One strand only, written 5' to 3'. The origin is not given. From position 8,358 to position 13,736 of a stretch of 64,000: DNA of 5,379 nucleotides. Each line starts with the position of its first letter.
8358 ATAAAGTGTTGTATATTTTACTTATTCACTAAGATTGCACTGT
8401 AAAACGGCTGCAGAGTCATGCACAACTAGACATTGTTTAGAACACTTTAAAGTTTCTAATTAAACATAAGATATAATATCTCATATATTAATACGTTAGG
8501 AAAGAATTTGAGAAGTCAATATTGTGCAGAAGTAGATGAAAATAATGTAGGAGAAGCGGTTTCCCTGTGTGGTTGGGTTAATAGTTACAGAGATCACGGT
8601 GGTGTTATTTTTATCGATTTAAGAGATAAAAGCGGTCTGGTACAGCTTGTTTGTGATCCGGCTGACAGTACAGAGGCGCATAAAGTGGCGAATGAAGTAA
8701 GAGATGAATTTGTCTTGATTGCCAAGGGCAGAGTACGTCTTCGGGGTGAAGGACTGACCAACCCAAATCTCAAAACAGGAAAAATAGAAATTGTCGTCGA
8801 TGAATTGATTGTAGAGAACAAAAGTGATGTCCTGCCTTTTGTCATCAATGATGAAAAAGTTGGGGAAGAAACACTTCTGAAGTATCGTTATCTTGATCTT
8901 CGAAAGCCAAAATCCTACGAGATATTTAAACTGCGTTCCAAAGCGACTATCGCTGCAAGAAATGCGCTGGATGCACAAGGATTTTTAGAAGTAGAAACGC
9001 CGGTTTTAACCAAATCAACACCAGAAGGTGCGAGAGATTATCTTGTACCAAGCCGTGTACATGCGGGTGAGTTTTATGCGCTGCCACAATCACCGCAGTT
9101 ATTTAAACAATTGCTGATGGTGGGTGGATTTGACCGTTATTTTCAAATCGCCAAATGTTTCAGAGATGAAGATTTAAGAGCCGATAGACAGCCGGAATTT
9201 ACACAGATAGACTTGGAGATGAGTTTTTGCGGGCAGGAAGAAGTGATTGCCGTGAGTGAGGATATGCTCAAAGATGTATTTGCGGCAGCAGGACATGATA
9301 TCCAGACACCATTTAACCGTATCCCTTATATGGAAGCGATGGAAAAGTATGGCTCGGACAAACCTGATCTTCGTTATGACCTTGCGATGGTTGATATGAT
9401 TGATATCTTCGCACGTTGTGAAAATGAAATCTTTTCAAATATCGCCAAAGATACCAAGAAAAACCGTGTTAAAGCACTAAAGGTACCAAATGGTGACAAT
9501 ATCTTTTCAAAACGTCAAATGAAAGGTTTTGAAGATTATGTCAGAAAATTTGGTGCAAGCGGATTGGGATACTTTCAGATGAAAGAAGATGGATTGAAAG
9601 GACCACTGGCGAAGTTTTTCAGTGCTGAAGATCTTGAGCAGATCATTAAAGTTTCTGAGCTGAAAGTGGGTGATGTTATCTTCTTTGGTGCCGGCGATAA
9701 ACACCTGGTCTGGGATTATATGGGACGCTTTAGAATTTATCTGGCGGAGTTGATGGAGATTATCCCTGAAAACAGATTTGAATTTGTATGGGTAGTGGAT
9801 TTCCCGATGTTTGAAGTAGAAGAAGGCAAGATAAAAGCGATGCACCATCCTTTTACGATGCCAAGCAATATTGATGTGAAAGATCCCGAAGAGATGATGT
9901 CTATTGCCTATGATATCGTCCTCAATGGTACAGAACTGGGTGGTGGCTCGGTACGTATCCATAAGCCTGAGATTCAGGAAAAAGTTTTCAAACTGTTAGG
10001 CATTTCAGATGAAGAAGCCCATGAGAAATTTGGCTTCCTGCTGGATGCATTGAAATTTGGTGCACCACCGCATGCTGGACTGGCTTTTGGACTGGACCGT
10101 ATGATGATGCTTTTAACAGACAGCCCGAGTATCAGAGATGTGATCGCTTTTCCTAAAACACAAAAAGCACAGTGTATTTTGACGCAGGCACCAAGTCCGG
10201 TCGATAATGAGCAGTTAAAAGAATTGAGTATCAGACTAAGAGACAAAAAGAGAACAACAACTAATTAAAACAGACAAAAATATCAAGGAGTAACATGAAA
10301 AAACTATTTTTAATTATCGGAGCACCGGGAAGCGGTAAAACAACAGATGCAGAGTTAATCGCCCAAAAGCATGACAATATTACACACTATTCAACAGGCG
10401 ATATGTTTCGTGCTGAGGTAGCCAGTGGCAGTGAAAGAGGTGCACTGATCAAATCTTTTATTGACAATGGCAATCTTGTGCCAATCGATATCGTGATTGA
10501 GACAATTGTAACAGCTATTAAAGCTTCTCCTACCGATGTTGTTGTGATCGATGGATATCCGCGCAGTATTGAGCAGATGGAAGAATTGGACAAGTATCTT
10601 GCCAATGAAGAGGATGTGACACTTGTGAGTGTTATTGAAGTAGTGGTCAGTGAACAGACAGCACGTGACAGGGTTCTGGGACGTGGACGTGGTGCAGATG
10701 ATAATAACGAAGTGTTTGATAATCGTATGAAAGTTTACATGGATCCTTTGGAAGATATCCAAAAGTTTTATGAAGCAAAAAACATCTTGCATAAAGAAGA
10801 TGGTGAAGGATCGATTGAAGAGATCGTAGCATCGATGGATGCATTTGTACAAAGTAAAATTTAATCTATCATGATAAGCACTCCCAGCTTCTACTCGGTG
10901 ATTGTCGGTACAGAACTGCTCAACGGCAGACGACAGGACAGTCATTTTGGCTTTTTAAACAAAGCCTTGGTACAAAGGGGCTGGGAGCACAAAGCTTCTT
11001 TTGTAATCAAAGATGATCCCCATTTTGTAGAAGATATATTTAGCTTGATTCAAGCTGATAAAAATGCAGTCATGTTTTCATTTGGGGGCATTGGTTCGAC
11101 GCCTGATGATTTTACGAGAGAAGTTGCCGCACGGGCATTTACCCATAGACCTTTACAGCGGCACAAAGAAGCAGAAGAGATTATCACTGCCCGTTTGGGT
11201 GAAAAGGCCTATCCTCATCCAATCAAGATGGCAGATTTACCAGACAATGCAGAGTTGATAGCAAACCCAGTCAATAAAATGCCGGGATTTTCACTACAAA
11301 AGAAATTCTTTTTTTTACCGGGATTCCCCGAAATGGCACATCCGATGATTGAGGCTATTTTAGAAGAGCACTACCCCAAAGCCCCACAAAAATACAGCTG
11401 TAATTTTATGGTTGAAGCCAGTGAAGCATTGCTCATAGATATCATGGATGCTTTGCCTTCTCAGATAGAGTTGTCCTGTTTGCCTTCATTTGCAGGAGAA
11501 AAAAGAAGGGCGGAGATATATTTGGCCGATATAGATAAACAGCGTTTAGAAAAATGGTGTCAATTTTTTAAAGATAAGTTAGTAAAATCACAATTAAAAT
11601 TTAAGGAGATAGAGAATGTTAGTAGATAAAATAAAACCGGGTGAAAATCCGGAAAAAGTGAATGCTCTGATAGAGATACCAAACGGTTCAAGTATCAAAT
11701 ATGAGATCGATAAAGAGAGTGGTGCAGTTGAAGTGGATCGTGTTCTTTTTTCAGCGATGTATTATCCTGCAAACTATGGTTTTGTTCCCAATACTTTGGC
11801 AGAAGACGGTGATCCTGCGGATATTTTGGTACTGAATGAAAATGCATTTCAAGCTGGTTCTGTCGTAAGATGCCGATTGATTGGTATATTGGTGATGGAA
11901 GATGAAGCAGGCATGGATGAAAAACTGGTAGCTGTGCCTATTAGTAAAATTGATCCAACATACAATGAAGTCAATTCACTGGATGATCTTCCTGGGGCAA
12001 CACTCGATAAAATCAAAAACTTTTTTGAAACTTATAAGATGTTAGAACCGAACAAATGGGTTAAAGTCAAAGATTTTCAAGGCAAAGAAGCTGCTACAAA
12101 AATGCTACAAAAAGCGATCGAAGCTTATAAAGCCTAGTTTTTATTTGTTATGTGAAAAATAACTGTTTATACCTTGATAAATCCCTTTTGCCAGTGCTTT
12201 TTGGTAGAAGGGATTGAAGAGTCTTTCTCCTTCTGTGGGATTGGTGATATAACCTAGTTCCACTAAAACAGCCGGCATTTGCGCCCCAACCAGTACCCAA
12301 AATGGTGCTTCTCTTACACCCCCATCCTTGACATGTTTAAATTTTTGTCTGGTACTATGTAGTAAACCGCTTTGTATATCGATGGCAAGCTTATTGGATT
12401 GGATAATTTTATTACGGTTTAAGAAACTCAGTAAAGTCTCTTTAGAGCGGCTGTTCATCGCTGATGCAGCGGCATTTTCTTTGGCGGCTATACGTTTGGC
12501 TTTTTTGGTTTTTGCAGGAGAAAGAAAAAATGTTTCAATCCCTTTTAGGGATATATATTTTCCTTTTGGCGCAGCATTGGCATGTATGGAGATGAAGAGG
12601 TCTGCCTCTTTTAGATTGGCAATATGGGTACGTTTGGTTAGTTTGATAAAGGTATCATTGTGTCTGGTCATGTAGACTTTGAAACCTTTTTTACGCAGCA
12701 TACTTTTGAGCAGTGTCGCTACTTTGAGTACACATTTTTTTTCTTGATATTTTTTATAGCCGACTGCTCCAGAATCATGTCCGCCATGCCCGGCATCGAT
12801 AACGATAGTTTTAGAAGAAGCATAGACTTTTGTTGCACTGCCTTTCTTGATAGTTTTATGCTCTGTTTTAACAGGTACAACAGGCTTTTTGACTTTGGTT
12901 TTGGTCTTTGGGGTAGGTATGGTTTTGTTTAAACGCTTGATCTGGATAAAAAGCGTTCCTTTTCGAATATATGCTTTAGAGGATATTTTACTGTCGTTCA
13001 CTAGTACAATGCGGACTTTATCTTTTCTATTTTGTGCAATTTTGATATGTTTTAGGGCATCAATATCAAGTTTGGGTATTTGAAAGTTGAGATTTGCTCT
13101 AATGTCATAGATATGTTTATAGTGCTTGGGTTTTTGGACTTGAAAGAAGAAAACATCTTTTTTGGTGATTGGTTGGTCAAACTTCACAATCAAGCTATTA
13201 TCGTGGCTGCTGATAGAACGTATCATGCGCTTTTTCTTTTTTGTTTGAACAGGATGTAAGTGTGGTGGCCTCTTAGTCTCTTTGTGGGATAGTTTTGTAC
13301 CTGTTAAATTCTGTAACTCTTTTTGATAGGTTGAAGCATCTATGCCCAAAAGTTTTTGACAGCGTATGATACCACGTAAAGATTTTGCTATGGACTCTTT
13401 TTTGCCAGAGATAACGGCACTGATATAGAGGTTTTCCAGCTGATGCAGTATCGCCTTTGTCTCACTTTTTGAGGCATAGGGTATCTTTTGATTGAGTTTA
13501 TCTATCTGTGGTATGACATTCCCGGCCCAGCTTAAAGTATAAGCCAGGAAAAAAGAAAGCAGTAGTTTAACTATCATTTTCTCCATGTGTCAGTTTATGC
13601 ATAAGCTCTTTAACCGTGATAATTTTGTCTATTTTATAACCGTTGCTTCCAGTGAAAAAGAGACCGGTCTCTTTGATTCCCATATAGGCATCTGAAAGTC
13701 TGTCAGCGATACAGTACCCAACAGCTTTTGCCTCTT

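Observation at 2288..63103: Highly iterated palindrome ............: 36 exact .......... copies in 64 kb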

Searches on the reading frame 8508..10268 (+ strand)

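Call 9: search_protein_families(library=ncbifam, proteins=[window:8508-10268:+], max_evalue=0.00001)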
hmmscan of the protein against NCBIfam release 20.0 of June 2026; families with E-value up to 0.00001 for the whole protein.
window:8508-10268:+ (586 aa): 16 families
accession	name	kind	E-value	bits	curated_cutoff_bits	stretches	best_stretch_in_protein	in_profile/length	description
NF001750.0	PRK00476.1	equivalog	6.9e-255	846.9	443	1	1-580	4-589/590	aspartate--tRNA ligase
TIGR00459.1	aspS_bact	equivalog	8.7e-240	797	373.85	1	1-576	2-582/586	aspartate--tRNA ligase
NF009460.0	PRK12820.1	equivalog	3.3e-184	614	1379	1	4-576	24-616/723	bifunctional aspartyl-tRNA synthetase/aspartyl/glutamyl-tRNA amidotransferase subunit C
NF003483.0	PRK05159.1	equivalog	7.6e-69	232.6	353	2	2-292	4-287/438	aspartate--tRNA(Asn) ligase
TIGR00458.1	aspS_nondisc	equivalog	9e-66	222.6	368.4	2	5-275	2-264/428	aspartate--tRNA(Asn) ligase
NF001756.1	PRK00484.1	subfamily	8.8e-48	163.2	468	2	10-271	46-311/488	lysine--tRNA ligase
TIGR00499.1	lysS_bact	equivalog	4e-46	157.7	427.6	2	8-327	46-347/496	lysine--tRNA ligase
NF003037.0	PRK03932.1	equivalog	1.4e-44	152.9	414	2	10-261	11-262/451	asparagine--tRNA ligase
NF002821.0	PRK02983.1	equivalog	6.1e-41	140.4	742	2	3-262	647-900/1102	bifunctional lysylphosphatidylglycerol synthetase/lysine--tRNA ligase LysX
TIGR00457.1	asnS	equivalog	6e-39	134.1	342.6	2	11-268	12-271/455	asparagine--tRNA ligase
NF009101.0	PRK12445.1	subfamily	1e-32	113.4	1026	2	17-257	67-301/505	lysine--tRNA ligase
TIGR00462.1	genX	equivalog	1e-20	74.4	286.9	2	142-286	3-147/304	EF-P lysine aminoacylase EpmA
NF006828.0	PRK09350.1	equivalog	1.8e-18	66.9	264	2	444-550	212-322/325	elongation factor P--(R)-beta-lysine ligase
NF005052.0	PRK06462.1-1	equivalog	5.6e-16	58.5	368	1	121-260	30-172/353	asparagine synthetase A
NF005054.0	PRK06462.1-4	equivalog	2.8e-14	52.9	309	1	125-285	10-193/318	asparagine synthetase A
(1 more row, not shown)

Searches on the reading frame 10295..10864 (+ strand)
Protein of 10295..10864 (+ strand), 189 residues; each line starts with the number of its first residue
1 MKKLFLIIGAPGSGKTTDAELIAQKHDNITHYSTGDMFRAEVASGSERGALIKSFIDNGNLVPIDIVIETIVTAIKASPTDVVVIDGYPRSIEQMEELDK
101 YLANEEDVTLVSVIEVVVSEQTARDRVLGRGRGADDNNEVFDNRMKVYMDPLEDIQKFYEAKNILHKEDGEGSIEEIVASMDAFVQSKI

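Call 9: search_protein_families(library=ncbifam, proteins=[window:10295-10864:+], max_evalue=0.00001)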
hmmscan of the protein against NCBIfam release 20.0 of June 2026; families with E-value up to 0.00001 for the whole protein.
window:10295-10864:+ (189 aa): 21 families
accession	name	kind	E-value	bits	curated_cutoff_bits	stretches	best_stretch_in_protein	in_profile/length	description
NF001384.0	PRK00279.2-2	equivalog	1.1e-96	322.1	152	1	1-189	1-190/191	adenylate kinase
NF001381.0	PRK00279.1-3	equivalog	2e-42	145.1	187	1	6-186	4-186/188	adenylate kinase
TIGR01351.1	adk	subfamily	2.9e-41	141.4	168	2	5-130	2-127/212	adenylate kinase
NF001380.0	PRK00279.1-2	equivalog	1.1e-36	126.2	251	2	6-130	4-127/216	adenylate kinase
TIGR01360.1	aden_kin_iso1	equivalog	3.2e-36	124.8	284.1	1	3-181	4-181/188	adenylate kinase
TIGR01359.1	UMP_CMP_kin_fam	subfamily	7.5e-36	123.8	207.6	1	6-183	3-182/185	UMP-CMP kinase family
NF011104.0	PRK14531.1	equivalog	1.2e-35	122.9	160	1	1-183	1-180/183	adenylate kinase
NF011100.0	PRK14527.1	equivalog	5e-35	120.8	154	1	2-182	6-187/191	adenylate kinase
NF002700.0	PRK02496.1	equivalog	5.6e-35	120.7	262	1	5-186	4-183/184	adenylate kinase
NF011105.0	PRK14532.1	equivalog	5.5e-32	110.8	162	1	6-187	4-187/189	adenylate kinase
NF001382.0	PRK00279.1-4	equivalog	3.5e-30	105.2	334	1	5-130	3-128/212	adenylate kinase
NF011101.0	PRK14528.1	equivalog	7e-30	104.1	195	1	1-180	1-181/187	adenylate kinase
NF001387.0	PRK00279.2-5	equivalog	7.8e-30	104.1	373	2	6-130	4-125/224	adenylate kinase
NF011102.0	PRK14529.1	equivalog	2.6e-29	102.5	331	1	6-140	4-136/223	adenylate kinase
NF010381.0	PRK13808.1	equivalog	8.1e-28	97.8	426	1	6-183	4-189/335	adenylate kinase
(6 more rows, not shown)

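Call 46: find_encoding_contigs(protein=window:10295-10864:+, flank=10000, max_places=4)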
Protein window:10295-10864:+ (189 aa): no gene with exactly this product is on record in the collection.

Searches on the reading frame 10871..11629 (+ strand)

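Call 9: search_protein_families(library=ncbifam, proteins=[window:10871-11629:+], max_evalue=0.00001)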
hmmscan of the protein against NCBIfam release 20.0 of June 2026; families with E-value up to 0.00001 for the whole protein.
window:10871-11629:+ (252 aa): 6 families
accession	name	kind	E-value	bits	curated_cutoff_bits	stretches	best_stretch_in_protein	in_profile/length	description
NF002291.0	PRK01215.1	equivalog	4.2e-20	71.9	293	1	10-178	9-181/264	nicotinamide mononucleotide deamidase-related protein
NF001813.0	PRK00549.1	equivalog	6.6e-20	71.5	379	1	10-167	6-167/414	competence/damage-inducible protein A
TIGR00200.1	cinA_nterm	subfamily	5e-18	65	243.15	1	11-163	8-165/414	CinA family nicotinamide mononucleotide deamidase-related protein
TIGR00177.1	molyb_syn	domain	2.1e-12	47.2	85.35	1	11-164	8-146/148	molybdenum cofactor synthesis domain-containing protein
NF002977.0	PRK03670.1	equivalog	1.9e-11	43.8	305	1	10-238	6-246/252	competence damage-inducible protein A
NF002978.0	PRK03673.1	equivalog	2.5e-10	39.8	496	1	12-162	9-163/398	nicotinamide mononucleotide deamidase-related protein YfaY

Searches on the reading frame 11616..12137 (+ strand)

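Call 9: search_protein_families(library=ncbifam, proteins=[window:11616-12137:+], max_evalue=0.00001)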
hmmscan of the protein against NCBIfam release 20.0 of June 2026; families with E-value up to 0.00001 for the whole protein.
window:11616-12137:+ (173 aa): 3 families
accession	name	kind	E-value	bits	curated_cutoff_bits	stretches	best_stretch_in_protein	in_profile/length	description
NF002317.0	PRK01250.1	equivalog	3.2e-71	238.8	200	1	1-172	1-174/176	inorganic diphosphatase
NF002578.0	PRK02230.1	equivalog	3.4e-45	153.7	246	1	13-171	4-160/185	inorganic pyrophosphatase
NF001886.0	PRK00642.1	equivalog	7.7e-32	110.6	247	1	10-172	21-202/208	inorganic pyrophosphatase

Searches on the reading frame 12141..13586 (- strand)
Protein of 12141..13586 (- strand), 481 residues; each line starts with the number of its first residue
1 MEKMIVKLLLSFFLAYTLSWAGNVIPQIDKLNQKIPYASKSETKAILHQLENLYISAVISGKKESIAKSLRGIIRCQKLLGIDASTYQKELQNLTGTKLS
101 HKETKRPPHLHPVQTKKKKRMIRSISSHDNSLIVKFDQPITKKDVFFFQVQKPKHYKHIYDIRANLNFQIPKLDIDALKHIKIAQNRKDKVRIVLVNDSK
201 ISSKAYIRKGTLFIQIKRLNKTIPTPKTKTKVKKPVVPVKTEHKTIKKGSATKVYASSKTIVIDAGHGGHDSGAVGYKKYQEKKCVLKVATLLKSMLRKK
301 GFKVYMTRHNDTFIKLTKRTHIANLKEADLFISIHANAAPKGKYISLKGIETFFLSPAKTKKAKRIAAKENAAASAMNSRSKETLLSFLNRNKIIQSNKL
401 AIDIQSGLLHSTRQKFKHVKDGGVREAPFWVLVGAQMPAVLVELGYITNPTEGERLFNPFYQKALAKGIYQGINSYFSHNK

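Call 10: search_protein_families(library=ncbifam, proteins=[window:12141-13586:-], max_evalue=0.00001)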
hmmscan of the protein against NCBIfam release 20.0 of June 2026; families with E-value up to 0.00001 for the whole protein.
window:12141-13586:- (481 aa): 5 families
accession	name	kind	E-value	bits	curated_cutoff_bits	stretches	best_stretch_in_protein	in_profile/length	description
TIGR02883.1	spore_cwlD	equivalog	4.4e-35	121.5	221.55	2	259-368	1-123/189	N-acetylmuramoyl-L-alanine amidase CwlD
NF038267.1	amidase_AmiC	exception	1.1e-34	119.8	700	1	176-478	96-407/407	N-acetylmuramoyl-L-alanine amidase AmiC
NF007652.1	PRK10319.1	equivalog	1.6e-34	119.5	400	1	240-479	41-280/291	N-acetylmuramoyl-L-alanine amidase AmiA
NF007751.0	PRK10431.1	equivalog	3.2e-27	95.2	532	1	244-478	175-417/445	N-acetylmuramoyl-L-alanine amidase AmiB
NF038140.1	amidase_Rv3717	exception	4.7e-13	49.1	335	1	266-342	47-129/233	Rv3717 family N-acetylmuramoyl-L-alanine amidase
